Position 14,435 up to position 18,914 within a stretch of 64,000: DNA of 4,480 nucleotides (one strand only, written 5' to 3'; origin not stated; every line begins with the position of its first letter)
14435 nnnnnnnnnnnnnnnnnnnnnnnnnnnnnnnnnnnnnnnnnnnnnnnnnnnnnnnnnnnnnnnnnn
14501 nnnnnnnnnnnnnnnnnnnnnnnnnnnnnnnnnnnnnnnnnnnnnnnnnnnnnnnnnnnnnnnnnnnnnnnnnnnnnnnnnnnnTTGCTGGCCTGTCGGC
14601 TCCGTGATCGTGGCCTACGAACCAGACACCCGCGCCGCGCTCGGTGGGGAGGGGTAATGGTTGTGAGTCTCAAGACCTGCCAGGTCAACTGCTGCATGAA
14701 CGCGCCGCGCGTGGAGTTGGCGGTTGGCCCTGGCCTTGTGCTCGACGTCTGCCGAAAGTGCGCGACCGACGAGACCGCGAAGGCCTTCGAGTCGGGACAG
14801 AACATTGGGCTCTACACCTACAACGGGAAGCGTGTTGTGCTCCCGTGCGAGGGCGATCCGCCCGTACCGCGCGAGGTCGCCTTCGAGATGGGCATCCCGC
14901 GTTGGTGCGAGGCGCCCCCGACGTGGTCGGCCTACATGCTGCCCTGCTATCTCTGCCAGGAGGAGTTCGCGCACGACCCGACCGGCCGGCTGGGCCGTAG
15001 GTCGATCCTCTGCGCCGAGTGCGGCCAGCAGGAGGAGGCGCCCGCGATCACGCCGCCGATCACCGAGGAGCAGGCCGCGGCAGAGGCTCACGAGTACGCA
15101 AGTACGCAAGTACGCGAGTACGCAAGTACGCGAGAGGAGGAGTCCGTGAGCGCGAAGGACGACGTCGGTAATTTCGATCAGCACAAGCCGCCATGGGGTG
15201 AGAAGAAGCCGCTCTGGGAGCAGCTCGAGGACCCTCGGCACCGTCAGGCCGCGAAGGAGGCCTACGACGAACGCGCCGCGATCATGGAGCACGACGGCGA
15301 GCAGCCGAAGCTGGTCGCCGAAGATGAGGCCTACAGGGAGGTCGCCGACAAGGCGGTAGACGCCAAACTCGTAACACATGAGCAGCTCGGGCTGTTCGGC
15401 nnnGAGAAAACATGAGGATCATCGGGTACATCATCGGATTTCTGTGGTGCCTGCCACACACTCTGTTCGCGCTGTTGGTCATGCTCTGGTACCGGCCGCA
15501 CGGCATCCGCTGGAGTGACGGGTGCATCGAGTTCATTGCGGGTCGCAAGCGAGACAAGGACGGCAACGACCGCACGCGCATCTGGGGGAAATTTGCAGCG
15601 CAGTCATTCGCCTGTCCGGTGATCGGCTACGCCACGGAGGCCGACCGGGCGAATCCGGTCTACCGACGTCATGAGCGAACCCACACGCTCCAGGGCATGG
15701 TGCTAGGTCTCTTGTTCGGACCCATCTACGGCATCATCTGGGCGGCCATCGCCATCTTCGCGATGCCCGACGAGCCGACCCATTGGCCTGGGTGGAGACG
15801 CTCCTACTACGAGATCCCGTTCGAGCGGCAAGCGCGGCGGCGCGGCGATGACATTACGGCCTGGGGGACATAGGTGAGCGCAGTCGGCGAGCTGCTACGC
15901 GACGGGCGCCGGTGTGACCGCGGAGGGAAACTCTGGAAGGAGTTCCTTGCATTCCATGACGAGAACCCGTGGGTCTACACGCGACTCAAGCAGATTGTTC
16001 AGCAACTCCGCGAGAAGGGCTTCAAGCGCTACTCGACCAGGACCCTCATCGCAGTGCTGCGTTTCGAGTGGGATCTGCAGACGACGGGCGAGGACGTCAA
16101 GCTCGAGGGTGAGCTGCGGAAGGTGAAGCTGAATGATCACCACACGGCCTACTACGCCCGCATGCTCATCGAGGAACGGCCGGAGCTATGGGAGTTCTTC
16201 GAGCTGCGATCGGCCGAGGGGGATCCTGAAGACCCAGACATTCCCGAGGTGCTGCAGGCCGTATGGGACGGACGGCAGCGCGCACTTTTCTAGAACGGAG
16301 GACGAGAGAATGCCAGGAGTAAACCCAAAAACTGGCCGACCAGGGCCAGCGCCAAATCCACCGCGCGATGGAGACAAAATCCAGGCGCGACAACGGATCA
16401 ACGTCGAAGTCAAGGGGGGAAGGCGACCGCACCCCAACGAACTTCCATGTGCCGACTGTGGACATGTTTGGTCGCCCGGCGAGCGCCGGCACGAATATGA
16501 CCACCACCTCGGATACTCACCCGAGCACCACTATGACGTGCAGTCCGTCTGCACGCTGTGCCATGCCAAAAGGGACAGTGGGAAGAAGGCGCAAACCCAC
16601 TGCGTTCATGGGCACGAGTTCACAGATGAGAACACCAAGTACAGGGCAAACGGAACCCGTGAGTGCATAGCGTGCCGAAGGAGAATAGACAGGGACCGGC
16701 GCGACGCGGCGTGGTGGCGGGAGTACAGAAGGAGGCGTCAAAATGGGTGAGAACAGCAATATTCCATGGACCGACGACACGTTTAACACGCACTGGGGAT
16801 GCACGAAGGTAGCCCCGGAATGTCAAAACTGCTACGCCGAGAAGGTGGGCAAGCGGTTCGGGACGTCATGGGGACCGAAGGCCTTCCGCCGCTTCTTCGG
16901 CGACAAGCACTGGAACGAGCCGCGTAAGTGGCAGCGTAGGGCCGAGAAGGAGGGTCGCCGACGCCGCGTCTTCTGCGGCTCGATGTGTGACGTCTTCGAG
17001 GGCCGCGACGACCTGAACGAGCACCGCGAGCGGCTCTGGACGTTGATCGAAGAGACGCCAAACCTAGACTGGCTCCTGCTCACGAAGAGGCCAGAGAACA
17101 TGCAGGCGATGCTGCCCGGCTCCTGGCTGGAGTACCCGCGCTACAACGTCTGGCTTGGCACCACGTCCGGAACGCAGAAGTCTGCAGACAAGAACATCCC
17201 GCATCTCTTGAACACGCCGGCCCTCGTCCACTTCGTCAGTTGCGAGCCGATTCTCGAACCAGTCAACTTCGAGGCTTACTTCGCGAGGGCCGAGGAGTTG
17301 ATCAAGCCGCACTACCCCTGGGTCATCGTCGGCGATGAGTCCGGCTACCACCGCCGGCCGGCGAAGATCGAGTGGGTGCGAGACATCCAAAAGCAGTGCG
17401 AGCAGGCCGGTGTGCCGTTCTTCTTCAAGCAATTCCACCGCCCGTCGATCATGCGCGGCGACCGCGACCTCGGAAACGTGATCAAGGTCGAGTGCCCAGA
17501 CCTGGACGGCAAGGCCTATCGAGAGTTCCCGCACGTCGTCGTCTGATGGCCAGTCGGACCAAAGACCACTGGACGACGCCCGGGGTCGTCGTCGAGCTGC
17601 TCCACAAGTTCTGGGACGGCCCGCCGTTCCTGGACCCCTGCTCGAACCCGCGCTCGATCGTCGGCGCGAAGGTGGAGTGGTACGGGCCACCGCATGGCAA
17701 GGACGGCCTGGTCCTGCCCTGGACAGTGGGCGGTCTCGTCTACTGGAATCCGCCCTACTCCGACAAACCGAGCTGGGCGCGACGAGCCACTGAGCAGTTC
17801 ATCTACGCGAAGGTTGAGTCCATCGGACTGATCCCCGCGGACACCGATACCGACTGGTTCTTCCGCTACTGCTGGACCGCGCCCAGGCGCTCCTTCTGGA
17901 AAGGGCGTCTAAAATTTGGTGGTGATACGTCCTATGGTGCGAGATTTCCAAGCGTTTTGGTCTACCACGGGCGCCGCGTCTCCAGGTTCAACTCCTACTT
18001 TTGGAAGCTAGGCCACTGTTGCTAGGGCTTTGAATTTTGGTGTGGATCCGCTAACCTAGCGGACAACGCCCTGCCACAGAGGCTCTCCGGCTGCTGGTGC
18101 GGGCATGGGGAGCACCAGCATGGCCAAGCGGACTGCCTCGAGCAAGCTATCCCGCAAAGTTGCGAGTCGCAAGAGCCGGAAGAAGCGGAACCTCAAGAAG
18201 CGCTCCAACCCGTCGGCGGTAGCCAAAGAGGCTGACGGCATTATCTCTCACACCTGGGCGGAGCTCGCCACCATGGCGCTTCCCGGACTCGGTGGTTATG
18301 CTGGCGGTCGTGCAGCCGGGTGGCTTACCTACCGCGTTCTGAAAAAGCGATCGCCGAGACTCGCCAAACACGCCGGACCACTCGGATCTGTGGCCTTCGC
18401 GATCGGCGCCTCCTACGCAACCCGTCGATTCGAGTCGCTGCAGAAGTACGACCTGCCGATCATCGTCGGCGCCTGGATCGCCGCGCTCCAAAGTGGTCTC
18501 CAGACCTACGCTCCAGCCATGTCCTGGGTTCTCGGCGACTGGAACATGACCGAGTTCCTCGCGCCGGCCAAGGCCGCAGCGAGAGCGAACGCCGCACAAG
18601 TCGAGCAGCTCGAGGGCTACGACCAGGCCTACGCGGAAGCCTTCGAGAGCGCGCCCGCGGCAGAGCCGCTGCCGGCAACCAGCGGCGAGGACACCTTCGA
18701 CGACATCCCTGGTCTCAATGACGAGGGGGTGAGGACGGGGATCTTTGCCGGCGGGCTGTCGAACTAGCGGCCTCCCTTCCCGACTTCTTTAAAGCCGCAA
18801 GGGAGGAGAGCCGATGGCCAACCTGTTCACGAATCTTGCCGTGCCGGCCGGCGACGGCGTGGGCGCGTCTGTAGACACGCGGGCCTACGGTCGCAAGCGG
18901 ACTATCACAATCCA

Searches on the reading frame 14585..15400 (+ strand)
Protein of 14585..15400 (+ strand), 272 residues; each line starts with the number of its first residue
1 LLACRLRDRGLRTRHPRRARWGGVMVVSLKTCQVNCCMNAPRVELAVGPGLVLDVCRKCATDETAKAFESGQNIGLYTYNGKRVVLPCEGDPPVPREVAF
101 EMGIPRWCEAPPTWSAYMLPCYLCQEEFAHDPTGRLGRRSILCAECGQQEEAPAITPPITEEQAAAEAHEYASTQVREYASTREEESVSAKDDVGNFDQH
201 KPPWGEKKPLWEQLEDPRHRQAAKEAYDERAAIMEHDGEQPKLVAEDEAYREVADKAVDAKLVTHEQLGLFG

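Call 19: search_protein_families(library=pfam, alignment_id=A1, max_evalue=0.001)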
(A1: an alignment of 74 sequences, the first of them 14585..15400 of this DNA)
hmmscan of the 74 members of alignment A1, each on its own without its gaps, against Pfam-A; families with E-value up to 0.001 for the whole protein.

A. member 1, window:14585-15400:+ (272 aa): 0 families

B. families by the number of members that match (of 74 scanned): 10 families
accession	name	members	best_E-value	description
PF13560.12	HTH_31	2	8.4e-09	Helix-turn-helix domain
PF07505.17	DUF5131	1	1.2e-66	Protein of unknown function (DUF5131)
PF13578.12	Methyltransf_24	1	1.3e-16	Methyltransferase domain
PF19612.4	DUF6117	1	1.2e-14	Family of unknown function (DUF6117)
PF05869.16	Dam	1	1.5e-12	DNA N-6-adenine-methyltransferase (Dam)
PF01381.28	HTH_3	1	1.7e-10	Helix-turn-helix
PF22811.2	Zn_ribbon_NrdR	1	4.4e-09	Transcriptional repressor NrdR-like, N-terminal domain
PF13744.12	HTH_37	1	2.5e-07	Helix-turn-helix domain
PF12844.13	HTH_19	1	1.8e-05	Helix-turn-helix domain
PF24463.1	DUF7577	1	0.0005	Domain of unknown function (DUF7577)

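Call 20: search_protein_families(library=phrogs, alignment_id=A1, max_evalue=0.001)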
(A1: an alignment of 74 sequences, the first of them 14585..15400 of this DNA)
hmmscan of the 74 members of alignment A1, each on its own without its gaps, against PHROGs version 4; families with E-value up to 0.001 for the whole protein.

A. member 1, window:14585-15400:+ (272 aa): 0 families

B. families by the number of members that match (of 74 scanned): 34 families (the first 25 are shown)
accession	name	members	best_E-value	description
phrog_2328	-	2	2.2e-09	transcriptional repressor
phrog_3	-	2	9.7e-09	transcriptional repressor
phrog_4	-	2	9.2e-07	transcriptional repressor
phrog_2104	-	2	1.8e-06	-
phrog_2045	-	1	2.1e-78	-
phrog_874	-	1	3.6e-64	-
phrog_111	-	1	4.8e-23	DNA methyltransferase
phrog_2293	-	1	1.9e-22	-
phrog_13625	-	1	3.9e-19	-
phrog_18361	-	1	9.3e-17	-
phrog_9804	-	1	6.7e-15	-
phrog_12268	-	1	1.2e-13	-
phrog_28019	-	1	3.9e-12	-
phrog_8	-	1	6.3e-12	transcriptional regulator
phrog_27495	-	1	6.9e-12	-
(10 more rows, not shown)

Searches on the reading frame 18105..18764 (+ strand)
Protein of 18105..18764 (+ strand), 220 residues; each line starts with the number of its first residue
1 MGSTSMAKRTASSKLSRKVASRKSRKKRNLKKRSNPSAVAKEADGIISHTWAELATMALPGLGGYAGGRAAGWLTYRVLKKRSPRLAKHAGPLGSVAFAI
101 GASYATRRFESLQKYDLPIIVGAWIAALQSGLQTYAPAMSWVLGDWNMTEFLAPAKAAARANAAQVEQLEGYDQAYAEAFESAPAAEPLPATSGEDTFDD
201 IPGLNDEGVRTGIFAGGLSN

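Call 6: search_protein_families(library=pfam, proteins=[window:18105-18764:+], max_evalue=0.1)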
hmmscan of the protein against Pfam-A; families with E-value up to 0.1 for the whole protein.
window:18105-18764:+ (220 aa): 0 families

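Call 7: search_protein_families(library=phrogs, proteins=[window:18105-18764:+], max_evalue=0.1)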
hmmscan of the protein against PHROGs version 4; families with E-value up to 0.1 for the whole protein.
window:18105-18764:+ (220 aa): 0 families

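Call 63: find_homologous_proteins(query=window:18105-18764:+, max_evalue=0.01)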
Query window:18105-18764:+ (220 aa): 8 proteins with E <= 0.01 among 597 candidates.
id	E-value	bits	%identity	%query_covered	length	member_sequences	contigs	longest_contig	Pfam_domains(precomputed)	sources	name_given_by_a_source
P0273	2.0e-134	464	100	98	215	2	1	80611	-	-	-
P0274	1.4e-67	245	55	98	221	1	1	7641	-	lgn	-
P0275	1.8e-64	235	53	98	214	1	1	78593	-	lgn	-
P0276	2.6e-59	218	50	98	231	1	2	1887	-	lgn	-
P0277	5.7e-54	201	50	100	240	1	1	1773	-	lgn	-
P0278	7.3e-51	191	47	96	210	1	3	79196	-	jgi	jgi:hypothetical protein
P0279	9.6e-49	184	44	96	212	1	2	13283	-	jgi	jgi:hypothetical protein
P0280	2.6e-46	176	44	96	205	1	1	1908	-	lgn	-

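Call 65: find_encoding_contigs(protein=P0275, flank=10000, max_places=2)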
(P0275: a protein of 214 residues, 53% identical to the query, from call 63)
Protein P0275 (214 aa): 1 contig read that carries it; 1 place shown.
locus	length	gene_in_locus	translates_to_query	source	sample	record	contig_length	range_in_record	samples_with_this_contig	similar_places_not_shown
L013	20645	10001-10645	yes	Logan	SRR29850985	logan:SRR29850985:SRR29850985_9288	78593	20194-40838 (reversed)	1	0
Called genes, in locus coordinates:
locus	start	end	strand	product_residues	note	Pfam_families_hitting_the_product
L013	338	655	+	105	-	PF20137:BubE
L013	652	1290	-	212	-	PF13578:Methyltransf_24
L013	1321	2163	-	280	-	PF04404:ERF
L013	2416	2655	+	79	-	PF13560:HTH_31 (weak), PF01381:HTH_3 (weak)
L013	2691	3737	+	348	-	-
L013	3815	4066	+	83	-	-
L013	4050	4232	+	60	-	-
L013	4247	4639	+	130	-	-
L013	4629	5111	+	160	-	-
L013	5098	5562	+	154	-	-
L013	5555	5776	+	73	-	-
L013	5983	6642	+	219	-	-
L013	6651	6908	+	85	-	-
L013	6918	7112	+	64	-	-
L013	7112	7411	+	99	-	-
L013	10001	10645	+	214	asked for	-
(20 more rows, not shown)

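Call 77: search_protein_families(library=ncbifam, proteins=[window:18105-18764:+], max_evalue=0.01)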
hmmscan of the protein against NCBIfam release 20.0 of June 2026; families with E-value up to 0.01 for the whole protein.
window:18105-18764:+ (220 aa): 0 families
